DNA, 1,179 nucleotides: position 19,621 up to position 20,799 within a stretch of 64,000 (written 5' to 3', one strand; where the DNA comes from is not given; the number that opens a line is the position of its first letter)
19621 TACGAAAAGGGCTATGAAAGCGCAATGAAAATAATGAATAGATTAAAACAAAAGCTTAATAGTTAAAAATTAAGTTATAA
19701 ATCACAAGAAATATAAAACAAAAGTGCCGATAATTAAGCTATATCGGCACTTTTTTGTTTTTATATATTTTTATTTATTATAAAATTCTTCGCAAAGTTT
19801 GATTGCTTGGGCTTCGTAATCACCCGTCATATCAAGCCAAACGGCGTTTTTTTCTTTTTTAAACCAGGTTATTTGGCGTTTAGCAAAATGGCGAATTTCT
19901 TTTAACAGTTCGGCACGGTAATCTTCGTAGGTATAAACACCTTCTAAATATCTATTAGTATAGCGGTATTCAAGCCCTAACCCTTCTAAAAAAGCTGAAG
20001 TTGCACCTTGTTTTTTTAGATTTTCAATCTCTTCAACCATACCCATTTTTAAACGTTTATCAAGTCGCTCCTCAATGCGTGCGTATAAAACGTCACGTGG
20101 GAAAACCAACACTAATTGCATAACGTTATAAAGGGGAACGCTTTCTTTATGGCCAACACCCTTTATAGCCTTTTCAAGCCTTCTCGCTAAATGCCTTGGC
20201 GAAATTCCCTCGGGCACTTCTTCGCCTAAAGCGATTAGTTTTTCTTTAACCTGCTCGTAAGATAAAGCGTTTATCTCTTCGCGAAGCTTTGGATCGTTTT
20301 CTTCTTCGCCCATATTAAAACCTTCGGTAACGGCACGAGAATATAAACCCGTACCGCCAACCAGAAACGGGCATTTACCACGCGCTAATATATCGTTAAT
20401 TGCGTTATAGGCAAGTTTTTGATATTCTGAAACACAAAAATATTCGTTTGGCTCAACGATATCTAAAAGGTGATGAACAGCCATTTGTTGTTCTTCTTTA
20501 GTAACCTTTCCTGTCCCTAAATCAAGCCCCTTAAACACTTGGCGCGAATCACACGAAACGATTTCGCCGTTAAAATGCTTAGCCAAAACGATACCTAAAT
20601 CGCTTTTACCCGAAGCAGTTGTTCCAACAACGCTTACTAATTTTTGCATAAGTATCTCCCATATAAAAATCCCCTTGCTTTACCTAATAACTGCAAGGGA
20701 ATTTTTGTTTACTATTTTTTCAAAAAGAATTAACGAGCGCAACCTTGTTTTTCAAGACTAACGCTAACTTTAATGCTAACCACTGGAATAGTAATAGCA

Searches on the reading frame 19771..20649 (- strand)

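Call 61: search_protein_families(library=pfam, proteins=[window:19771-20649:-], max_evalue=0.001)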
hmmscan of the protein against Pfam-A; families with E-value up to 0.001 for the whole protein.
window:19771-20649:- (292 aa): 3 families
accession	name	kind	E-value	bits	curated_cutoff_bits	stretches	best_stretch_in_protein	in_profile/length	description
PF01715.23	IPPT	-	1.1e-54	186.1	23.6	1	37-266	1-243/243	IPP transferase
PF01745.22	IPT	-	6.7e-05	22.8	20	1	4-55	3-54/233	Isopentenyl transferase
PF13238.12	AAA_18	-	0.00038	21.3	29.4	0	7-68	3-66/128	AAA domain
